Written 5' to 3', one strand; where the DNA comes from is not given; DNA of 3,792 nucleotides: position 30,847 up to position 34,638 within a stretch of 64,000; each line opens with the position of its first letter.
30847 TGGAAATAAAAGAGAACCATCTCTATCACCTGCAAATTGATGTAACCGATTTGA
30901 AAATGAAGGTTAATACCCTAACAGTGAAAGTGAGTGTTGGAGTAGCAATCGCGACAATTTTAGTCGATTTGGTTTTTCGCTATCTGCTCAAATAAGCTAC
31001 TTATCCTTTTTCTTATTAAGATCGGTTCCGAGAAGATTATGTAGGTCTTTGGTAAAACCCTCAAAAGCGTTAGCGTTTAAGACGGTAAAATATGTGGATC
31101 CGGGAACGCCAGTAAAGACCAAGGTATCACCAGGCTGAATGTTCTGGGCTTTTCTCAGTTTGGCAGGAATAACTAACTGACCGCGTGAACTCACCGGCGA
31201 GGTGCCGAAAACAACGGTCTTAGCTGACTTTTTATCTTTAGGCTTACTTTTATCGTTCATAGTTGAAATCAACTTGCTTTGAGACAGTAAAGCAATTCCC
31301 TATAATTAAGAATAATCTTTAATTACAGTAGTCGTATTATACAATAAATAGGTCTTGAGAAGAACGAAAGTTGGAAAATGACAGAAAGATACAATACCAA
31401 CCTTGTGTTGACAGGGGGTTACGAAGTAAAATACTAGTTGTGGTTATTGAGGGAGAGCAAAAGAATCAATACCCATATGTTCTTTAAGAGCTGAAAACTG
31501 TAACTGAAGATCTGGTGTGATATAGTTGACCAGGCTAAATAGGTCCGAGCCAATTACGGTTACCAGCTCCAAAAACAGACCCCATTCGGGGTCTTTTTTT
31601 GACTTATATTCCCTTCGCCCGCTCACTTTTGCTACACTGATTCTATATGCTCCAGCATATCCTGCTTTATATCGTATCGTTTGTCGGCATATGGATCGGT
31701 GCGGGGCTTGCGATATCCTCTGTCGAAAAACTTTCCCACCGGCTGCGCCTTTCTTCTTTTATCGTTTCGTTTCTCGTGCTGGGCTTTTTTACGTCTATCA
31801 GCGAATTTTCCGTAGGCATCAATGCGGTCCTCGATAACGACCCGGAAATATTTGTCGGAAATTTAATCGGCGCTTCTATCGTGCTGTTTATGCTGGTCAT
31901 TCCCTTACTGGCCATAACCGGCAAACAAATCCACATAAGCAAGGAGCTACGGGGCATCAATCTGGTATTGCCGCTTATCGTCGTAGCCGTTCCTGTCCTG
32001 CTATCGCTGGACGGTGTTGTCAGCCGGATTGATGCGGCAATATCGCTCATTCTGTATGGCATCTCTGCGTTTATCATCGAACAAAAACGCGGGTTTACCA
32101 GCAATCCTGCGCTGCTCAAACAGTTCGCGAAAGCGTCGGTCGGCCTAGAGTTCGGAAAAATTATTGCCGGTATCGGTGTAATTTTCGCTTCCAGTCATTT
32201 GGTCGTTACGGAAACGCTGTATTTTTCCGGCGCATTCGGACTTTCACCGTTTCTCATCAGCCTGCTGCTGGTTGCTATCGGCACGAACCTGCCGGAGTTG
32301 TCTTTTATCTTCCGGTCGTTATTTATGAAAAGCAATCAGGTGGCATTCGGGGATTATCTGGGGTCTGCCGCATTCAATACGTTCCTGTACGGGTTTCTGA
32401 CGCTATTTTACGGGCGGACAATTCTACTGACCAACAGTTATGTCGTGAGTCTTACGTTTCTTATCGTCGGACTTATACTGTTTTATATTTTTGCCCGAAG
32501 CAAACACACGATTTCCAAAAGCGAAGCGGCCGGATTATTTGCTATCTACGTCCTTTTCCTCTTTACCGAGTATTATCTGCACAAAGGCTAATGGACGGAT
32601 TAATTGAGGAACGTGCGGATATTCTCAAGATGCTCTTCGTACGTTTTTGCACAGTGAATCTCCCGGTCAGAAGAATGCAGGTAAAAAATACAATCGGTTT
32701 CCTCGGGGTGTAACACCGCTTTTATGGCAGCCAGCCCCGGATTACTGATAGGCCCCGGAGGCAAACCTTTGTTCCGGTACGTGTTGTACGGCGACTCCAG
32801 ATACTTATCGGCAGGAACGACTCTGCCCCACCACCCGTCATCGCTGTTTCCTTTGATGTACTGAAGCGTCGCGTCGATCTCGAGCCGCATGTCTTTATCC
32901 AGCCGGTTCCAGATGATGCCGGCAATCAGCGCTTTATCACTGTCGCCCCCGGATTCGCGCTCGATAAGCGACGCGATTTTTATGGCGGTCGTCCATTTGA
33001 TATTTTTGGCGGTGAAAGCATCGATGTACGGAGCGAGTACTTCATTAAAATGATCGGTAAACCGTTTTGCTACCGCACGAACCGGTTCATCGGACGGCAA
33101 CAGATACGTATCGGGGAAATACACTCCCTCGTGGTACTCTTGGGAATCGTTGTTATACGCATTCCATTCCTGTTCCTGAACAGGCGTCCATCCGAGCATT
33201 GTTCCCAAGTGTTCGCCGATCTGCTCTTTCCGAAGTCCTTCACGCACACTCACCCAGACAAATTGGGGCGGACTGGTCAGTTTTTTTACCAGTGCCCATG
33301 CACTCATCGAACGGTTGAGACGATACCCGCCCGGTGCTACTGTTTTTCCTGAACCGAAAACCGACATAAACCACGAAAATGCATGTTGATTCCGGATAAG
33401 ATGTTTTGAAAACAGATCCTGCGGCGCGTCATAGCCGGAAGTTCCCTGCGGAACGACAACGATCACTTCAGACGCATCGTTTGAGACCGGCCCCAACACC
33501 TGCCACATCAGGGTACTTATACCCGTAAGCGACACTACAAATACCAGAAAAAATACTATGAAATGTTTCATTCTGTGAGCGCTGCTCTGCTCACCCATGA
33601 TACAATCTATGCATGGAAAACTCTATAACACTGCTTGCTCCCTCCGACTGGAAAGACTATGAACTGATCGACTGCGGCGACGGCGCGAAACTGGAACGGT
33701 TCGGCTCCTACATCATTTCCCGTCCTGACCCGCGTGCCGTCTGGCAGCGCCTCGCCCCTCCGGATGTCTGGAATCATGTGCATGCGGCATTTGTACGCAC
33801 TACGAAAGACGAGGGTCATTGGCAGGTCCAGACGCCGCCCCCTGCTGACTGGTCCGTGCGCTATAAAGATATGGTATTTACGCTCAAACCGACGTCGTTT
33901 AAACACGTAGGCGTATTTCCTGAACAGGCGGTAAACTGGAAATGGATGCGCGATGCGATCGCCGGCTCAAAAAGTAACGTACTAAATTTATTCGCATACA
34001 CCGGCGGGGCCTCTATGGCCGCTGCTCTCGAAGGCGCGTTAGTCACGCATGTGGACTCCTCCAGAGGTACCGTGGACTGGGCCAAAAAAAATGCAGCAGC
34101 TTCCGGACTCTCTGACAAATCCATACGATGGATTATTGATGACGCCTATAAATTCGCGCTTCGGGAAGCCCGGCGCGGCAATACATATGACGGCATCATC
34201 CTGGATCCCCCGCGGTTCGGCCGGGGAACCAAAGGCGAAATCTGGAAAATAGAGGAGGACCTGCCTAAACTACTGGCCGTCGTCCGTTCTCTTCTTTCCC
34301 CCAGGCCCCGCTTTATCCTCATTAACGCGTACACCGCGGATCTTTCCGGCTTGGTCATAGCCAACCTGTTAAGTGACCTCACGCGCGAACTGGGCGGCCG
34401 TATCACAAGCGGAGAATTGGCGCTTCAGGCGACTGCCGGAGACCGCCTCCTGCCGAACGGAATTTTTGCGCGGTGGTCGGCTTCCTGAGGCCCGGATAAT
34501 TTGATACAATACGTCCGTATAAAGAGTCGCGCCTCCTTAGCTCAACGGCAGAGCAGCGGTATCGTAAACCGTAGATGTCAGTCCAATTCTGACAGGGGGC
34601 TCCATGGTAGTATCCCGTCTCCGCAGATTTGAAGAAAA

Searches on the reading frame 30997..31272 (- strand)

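Call 47: search_protein_families(library=pfam, proteins=[window:30997-31272:-], max_evalue=0.01)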
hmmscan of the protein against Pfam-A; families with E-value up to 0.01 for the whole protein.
window:30997-31272:- (91 aa): 3 families
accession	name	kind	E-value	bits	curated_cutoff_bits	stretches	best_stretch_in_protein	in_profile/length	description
PF04014.23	MazE_antitoxin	-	1.8e-06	28.2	24.7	1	27-54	4-31/48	Antidote-toxin recognition MazE, bacterial antitoxin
PF15937.10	PrlF_antitoxin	-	0.0043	17.6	32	1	25-63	2-40/99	prlF antitoxin for toxin YhaV_toxin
PF18096.6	Thump_like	-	0.0078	16.5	26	0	12-58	12-69/78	THUMP domain-like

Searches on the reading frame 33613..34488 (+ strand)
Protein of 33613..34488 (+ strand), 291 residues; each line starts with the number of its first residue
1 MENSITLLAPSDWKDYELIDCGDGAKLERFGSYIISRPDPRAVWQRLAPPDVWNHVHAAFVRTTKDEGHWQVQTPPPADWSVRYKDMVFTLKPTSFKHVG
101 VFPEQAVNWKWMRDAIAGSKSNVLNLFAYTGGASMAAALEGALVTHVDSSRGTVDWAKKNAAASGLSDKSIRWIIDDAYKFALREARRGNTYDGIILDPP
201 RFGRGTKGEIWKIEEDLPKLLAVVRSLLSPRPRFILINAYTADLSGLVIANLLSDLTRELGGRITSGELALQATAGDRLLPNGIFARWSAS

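Call 47: search_protein_families(library=pfam, proteins=[window:33613-34488:+], max_evalue=0.01)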
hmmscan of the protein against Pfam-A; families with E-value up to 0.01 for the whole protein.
window:33613-34488:+ (291 aa): 4 families
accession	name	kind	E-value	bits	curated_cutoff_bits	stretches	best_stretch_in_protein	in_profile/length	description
PF10672.15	Methyltrans_SAM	-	9.3e-13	48.5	27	1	76-223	82-230/286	S-adenosylmethionine-dependent methyltransferase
PF03602.21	Cons_hypoth95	-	1.9e-06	28.1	24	1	111-200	35-122/182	Conserved hypothetical protein 95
PF09445.16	Methyltransf_15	-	0.0012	18.9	22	1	122-204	3-84/165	RNA cap guanine-N2 methyltransferase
PF13649.12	Methyltransf_25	-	0.0069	17.5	27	0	126-185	4-62/97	Methyltransferase domain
